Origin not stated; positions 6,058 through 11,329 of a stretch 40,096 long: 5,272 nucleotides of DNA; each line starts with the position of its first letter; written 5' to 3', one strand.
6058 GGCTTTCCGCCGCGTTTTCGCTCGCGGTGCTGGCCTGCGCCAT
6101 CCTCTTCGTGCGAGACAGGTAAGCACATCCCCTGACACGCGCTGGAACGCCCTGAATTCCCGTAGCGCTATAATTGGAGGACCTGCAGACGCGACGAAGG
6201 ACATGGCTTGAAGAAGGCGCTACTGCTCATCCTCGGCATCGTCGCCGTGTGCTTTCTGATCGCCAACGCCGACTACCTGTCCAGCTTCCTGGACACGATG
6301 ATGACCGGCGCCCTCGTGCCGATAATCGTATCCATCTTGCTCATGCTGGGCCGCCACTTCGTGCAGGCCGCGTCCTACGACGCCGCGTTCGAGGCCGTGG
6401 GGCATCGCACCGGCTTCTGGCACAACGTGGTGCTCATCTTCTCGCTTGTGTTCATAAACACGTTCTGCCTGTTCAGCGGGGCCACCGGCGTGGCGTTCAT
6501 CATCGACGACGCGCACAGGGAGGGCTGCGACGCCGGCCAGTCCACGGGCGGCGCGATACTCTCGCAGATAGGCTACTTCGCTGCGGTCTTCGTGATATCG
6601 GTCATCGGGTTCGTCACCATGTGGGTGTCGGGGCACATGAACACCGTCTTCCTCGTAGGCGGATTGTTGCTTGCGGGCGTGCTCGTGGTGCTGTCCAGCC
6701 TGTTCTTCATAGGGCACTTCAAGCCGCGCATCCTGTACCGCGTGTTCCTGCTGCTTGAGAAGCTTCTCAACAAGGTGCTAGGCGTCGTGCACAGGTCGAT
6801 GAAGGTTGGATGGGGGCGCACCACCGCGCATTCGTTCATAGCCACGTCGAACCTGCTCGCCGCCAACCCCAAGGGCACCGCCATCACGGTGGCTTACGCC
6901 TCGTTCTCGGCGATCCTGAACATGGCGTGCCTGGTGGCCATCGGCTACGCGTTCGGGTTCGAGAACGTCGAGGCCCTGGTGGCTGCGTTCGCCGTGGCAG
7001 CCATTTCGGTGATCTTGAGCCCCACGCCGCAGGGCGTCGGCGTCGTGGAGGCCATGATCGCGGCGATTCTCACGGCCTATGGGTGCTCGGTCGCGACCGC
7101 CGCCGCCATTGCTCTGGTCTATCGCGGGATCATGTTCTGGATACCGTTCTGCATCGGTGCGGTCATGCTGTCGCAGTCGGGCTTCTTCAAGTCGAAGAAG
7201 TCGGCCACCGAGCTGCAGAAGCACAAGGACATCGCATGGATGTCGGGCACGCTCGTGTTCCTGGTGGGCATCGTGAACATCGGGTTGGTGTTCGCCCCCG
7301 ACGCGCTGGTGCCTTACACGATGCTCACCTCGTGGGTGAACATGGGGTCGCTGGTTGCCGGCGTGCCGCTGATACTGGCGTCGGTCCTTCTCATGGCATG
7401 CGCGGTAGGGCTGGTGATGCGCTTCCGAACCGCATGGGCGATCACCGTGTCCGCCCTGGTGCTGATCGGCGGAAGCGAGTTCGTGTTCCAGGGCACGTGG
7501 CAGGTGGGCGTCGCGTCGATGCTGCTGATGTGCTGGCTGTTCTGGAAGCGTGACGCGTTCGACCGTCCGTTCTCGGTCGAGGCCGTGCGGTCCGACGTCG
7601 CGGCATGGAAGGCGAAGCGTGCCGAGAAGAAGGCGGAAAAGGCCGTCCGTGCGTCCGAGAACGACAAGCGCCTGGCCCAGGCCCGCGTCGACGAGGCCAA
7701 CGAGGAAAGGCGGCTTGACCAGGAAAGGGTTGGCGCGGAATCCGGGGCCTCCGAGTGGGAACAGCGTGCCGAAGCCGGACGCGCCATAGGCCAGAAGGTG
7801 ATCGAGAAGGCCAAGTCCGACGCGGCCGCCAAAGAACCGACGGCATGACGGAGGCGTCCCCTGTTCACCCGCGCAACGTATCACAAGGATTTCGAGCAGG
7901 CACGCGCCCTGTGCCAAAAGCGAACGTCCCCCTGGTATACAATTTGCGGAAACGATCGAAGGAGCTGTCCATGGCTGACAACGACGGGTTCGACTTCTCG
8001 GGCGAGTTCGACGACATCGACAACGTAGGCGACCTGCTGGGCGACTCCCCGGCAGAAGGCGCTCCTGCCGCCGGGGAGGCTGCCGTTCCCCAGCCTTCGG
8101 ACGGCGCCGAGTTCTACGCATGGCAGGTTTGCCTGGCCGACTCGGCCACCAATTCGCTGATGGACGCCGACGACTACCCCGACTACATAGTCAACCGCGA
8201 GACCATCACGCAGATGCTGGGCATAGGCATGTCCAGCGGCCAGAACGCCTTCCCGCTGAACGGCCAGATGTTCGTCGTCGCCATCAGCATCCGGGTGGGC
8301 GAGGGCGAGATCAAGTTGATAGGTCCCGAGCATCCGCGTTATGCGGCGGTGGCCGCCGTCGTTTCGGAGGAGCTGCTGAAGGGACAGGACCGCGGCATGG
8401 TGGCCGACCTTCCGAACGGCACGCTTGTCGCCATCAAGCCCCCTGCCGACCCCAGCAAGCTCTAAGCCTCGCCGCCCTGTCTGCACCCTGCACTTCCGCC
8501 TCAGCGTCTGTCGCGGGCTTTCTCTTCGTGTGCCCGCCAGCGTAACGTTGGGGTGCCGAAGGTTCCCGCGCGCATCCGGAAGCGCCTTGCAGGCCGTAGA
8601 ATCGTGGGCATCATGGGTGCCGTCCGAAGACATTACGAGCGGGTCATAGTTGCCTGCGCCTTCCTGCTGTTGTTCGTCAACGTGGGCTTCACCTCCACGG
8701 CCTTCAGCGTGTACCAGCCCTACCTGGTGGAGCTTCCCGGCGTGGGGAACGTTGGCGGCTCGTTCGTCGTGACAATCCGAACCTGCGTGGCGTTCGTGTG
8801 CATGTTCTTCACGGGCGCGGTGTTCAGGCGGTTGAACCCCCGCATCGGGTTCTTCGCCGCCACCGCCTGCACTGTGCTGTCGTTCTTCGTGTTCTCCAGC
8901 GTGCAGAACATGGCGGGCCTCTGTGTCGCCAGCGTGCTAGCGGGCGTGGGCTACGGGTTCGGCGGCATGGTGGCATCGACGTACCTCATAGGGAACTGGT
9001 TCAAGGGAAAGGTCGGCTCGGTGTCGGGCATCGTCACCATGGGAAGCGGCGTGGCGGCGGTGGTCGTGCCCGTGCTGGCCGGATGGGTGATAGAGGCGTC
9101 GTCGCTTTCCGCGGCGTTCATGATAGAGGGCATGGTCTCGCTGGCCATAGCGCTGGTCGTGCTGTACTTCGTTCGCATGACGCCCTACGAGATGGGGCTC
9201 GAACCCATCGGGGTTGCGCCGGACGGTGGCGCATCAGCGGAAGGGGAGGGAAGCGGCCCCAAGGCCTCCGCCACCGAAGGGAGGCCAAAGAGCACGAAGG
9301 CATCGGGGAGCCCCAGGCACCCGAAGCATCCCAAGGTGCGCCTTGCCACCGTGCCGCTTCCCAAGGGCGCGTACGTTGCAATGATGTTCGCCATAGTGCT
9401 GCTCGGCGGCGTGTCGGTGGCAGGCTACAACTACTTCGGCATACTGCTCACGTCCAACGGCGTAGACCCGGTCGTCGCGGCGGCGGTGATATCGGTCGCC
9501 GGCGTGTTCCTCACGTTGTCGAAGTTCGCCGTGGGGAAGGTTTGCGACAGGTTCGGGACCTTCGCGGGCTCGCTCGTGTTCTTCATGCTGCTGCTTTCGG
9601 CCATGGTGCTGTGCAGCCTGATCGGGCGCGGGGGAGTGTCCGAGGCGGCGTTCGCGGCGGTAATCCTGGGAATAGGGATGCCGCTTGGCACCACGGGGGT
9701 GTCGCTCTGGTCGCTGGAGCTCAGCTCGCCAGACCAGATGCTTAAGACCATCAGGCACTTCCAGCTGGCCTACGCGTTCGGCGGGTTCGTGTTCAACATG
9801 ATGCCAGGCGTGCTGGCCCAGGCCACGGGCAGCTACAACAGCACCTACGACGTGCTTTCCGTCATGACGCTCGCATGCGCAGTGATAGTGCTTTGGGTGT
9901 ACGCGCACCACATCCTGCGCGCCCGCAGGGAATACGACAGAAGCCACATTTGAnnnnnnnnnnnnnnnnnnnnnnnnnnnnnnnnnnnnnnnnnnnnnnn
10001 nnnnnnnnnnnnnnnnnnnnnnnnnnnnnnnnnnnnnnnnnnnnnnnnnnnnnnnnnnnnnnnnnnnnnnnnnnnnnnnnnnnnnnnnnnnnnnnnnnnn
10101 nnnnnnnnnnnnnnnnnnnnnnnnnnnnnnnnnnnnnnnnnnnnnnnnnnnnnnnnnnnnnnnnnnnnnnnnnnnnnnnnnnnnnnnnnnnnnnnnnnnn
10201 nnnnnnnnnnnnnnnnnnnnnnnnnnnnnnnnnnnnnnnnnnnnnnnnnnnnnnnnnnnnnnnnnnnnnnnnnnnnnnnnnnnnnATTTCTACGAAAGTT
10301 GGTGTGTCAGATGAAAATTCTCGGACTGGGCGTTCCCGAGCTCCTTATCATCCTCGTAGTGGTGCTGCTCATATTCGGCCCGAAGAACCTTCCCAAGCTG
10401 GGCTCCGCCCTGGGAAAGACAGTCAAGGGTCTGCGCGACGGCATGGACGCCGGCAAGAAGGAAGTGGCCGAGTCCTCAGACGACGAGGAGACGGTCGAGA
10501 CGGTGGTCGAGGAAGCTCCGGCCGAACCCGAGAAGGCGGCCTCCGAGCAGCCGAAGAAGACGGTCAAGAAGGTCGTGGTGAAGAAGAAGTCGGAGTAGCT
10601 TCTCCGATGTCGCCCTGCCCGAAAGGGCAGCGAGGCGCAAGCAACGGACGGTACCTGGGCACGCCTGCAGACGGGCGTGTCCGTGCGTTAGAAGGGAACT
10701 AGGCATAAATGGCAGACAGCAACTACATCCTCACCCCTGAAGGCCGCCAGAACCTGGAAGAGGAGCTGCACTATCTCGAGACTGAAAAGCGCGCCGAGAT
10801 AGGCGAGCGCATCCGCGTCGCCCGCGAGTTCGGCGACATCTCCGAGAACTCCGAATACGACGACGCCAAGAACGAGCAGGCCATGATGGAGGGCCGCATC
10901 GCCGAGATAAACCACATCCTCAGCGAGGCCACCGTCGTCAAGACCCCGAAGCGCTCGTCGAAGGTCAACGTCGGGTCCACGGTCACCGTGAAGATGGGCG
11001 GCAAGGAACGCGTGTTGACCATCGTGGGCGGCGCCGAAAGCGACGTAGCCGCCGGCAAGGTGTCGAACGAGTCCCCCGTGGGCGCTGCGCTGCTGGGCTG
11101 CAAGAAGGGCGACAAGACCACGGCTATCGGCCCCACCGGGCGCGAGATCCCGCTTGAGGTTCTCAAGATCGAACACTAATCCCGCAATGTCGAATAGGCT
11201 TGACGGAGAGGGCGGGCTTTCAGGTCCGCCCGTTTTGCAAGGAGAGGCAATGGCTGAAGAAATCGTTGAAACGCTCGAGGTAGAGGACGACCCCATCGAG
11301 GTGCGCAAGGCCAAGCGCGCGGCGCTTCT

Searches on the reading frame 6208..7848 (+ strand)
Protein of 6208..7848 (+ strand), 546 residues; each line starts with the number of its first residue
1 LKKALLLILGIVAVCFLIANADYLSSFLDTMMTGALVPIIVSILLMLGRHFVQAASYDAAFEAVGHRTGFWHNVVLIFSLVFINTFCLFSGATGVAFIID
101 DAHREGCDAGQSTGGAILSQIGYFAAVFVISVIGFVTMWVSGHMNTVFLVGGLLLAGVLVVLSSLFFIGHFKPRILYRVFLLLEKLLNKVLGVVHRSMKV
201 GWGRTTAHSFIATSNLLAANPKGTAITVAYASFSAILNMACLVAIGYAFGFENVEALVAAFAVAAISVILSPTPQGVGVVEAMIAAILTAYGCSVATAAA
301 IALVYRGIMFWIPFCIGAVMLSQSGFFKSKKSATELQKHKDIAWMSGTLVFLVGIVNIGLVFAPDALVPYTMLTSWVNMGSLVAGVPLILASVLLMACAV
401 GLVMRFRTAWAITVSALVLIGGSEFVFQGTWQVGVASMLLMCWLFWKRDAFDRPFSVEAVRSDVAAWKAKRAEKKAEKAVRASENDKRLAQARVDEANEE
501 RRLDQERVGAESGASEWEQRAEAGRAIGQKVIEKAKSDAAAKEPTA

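Call 22: search_protein_families(library=pfam, proteins=[window:6208-7848:+], max_evalue=0.001)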
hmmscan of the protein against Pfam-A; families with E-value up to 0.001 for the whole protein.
window:6208-7848:+ (546 aa): 1 family
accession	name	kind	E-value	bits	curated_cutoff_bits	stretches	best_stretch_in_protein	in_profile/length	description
PF03706.18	LPG_synthase_TM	-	1.1e-16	61.6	33.4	1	7-317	7-302/302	Lysylphosphatidylglycerol synthase TM region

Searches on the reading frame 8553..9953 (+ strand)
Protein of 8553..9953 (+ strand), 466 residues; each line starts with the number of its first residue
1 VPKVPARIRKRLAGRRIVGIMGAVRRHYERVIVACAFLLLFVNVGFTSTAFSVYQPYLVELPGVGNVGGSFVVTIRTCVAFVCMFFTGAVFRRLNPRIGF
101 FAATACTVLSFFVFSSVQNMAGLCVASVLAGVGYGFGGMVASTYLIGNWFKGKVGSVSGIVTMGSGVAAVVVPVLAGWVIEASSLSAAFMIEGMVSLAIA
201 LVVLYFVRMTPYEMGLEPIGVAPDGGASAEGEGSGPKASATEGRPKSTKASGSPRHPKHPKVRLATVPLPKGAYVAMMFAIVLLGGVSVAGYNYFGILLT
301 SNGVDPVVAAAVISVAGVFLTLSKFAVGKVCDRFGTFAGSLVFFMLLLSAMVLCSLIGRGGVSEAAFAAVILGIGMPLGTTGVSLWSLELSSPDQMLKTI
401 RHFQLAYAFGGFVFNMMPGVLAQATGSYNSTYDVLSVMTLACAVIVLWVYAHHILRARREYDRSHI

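Call 22: search_protein_families(library=pfam, proteins=[window:8553-9953:+], max_evalue=0.001)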
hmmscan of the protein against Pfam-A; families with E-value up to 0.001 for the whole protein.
window:8553-9953:+ (466 aa): 1 family
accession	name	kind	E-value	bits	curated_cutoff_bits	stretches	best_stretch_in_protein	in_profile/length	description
PF07690.21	MFS_1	-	2e-24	86.6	33.4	2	37-388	2-318/347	Major Facilitator Superfamily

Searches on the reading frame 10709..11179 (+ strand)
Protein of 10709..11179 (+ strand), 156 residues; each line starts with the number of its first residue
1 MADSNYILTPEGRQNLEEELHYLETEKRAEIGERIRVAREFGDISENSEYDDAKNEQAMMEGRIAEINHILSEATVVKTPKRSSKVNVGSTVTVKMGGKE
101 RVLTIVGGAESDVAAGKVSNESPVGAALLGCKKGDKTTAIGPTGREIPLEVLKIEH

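Call 22: search_protein_families(library=pfam, proteins=[window:10709-11179:+], max_evalue=0.001)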
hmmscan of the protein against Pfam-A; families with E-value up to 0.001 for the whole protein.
window:10709-11179:+ (156 aa): 2 families
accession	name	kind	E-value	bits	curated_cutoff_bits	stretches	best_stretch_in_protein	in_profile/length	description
PF03449.20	GreA_GreB_N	-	2.2e-26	92.3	24.5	1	7-76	2-71/71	Transcription elongation factor, N-terminal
PF01272.25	GreA_GreB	-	3.3e-21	75.5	26.9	1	83-155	3-76/77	Transcription elongation factor, GreA/GreB, C-term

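Call 31: find_encoding_contigs(protein=window:10709-11179:+, flank=3000, max_places=4)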
Protein window:10709-11179:+ (156 aa): 22 contigs read that carry it; 4 places shown.
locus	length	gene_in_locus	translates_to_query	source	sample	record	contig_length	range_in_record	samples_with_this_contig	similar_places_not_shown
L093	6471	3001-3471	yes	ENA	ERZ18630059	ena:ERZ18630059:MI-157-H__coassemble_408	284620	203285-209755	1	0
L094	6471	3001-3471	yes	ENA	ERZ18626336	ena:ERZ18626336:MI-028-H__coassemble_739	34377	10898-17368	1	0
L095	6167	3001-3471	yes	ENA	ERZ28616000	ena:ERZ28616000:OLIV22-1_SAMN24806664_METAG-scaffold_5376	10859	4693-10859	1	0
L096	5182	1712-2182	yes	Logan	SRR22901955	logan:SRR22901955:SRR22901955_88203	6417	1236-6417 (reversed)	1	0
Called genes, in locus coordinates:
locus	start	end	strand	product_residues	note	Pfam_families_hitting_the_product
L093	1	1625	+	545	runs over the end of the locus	PF03706:LPG_synthase_TM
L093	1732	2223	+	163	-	-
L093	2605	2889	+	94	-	PF02416:TatA_B_E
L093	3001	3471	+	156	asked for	PF03449:GreA_GreB_N, PF01272:GreA_GreB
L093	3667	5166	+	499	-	PF01336:tRNA_anti-codon, PF00152:tRNA-synt_2, PF01409:tRNA-synt_2d (faint)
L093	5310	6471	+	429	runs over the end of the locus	PF13173:AAA_14, PF13635:DUF4143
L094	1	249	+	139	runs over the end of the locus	-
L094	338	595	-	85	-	-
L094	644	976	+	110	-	-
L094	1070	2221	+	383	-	PF00589:Phage_integrase (faint)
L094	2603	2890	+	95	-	-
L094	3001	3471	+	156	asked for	PF03449:GreA_GreB_N, PF01272:GreA_GreB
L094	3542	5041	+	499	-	PF01336:tRNA_anti-codon, PF00152:tRNA-synt_2, PF01409:tRNA-synt_2d (faint)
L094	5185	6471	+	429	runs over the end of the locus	PF13173:AAA_14, PF13635:DUF4143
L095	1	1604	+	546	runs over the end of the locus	PF03706:LPG_synthase_TM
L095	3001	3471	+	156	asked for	PF03449:GreA_GreB_N, PF01272:GreA_GreB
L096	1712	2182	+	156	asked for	PF03449:GreA_GreB_N, PF01272:GreA_GreB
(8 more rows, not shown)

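Call 49: list_cluster_members(proteins=[window:10709-11179:+, P0001, P0002, P0003])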
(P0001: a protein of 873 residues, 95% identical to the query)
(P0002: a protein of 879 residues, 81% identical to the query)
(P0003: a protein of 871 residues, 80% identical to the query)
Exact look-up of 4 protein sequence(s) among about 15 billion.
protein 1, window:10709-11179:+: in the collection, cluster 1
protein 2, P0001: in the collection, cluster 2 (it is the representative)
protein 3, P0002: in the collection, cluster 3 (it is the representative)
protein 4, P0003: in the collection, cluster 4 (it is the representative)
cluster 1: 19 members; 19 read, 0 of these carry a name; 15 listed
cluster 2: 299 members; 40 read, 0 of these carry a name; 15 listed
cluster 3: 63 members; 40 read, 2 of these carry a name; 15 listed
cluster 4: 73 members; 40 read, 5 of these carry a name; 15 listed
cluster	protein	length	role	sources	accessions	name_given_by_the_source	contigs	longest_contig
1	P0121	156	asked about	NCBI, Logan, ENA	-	-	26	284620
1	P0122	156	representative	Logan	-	-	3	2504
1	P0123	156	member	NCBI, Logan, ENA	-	-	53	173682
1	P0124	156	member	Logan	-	-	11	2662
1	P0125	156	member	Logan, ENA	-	-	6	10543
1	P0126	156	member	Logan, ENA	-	-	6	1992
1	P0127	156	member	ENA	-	-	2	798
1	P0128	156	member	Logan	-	-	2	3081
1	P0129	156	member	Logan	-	-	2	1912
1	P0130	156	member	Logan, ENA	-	-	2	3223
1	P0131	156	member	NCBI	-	-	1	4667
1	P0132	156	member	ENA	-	-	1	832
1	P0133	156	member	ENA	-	-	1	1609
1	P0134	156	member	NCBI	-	-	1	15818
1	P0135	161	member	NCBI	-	-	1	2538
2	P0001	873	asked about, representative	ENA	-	-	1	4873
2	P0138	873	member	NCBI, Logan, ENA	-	-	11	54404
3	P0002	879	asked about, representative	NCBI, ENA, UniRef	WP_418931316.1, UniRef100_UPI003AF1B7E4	molybdopterin-dependent oxidoreductase [Gordonibacter pamelaeae] | molybdopterin-dependent oxidoreductase n=1 Tax=Gordonibacter pamelaeae TaxID=471189 ...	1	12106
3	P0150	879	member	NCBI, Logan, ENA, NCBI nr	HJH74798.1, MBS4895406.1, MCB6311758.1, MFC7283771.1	MAG: molybdopterin-dependent oxidoreductase [Gordonibacter pamelaeae] | molybdopterin-dependent oxidoreductase [Gordonibacter pamelaeae]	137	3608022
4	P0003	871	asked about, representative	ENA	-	-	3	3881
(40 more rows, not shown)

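Call 67: find_encoding_contigs(protein=P0150, flank=10000, max_places=4)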
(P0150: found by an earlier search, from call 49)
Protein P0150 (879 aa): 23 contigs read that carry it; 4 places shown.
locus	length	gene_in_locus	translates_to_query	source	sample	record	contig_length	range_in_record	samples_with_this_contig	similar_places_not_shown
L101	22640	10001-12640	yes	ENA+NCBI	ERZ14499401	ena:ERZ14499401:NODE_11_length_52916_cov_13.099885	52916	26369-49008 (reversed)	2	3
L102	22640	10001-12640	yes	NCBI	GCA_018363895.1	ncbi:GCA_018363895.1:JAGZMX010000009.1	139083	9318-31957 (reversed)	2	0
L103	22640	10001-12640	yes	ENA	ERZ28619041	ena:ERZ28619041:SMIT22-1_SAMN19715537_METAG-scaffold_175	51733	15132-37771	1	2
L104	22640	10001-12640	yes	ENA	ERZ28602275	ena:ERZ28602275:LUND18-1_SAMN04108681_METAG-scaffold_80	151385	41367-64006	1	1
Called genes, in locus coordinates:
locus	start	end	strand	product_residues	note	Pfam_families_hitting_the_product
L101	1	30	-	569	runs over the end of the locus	PF00999:Na_H_Exchanger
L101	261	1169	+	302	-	PF00520:Ion_trans, PF07885:Ion_trans_2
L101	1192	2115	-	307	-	PF01734:Patatin, PF19890:DUF6363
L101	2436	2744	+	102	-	PF00085:Thioredoxin, PF13098:Thioredoxin_2, PF13905:Thioredoxin_8 (faint), PF13192:Thioredoxin_3 (weak)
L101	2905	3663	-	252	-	PF00376:MerR, PF12728:HTH_17 (faint), PF13411:MerR_1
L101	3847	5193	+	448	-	PF03023:MurJ (faint), PF01554:MatE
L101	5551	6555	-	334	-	PF12762:DDE_Tnp_IS1595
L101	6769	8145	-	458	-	PF01625:PMSR, PF01641:SelR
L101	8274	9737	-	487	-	PF00196:GerE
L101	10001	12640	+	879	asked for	PF21423:AhtL-like_1st, PF00384:Molybdopterin, PF01568:Molydop_binding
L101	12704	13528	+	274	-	PF13247:Fer4_11, PF13620:CarboxypepD_reg (weak)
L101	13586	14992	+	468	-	PF00860:Xan_ur_permease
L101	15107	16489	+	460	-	PF00860:Xan_ur_permease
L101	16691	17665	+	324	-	PF01946:Thi4 (weak), PF00890:FAD_binding_2 (weak), PF01134:GIDA (faint), PF01266:DAO (faint), PF07992:Pyr_redox_2, PF12831:FAD_oxidored (weak), PF13738:Pyr_redox_3, PF00070:Pyr_redox, +2 more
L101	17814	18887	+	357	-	PF03462:PCRF, PF00472:RF-1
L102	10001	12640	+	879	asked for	PF21423:AhtL-like_1st, PF00384:Molybdopterin, PF01568:Molydop_binding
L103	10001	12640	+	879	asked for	PF21423:AhtL-like_1st, PF00384:Molybdopterin, PF01568:Molydop_binding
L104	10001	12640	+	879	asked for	PF21423:AhtL-like_1st, PF00384:Molybdopterin, PF01568:Molydop_binding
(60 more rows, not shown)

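Call 78: find_encoding_contigs(protein=P0138, flank=10000, max_places=4)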
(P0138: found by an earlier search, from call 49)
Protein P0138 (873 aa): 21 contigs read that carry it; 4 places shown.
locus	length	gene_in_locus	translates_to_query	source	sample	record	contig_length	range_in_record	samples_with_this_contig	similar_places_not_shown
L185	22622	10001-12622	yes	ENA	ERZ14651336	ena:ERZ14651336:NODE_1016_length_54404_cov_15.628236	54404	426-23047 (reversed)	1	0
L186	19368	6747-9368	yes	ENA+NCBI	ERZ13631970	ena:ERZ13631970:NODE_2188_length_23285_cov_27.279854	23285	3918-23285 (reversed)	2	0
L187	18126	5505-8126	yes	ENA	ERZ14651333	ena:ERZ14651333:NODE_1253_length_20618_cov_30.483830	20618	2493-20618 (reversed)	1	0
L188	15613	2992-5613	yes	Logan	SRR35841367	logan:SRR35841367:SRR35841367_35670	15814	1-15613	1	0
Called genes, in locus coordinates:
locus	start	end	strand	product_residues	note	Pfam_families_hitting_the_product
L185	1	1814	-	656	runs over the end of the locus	PF06874:FBPase_2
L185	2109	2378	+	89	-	-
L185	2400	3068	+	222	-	PF07751:Abi_2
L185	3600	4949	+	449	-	PF13173:AAA_14, PF13635:DUF4143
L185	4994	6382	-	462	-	PF01554:MatE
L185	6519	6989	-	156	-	PF22381:Staph_reg_Sar_Rot (faint), PF01047:MarR (weak), PF12802:MarR_2 (weak)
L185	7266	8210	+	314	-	PF00892:EamA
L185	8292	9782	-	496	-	PF00196:GerE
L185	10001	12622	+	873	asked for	PF21423:AhtL-like_1st, PF00384:Molybdopterin, PF01568:Molydop_binding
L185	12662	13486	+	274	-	PF13247:Fer4_11, PF13620:CarboxypepD_reg (weak)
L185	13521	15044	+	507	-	PF00860:Xan_ur_permease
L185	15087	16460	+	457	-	PF00860:Xan_ur_permease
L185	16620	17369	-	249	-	PF00106:adh_short, PF08659:KR, PF23441:SDR, PF13561:adh_short_C2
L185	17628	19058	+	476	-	PF00209:SNF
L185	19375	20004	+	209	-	PF14681:UPRTase, PF00156:Pribosyltran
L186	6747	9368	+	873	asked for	PF21423:AhtL-like_1st, PF00384:Molybdopterin, PF01568:Molydop_binding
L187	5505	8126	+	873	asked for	PF21423:AhtL-like_1st, PF00384:Molybdopterin, PF01568:Molydop_binding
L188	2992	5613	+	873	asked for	PF21423:AhtL-like_1st, PF00384:Molybdopterin, PF01568:Molydop_binding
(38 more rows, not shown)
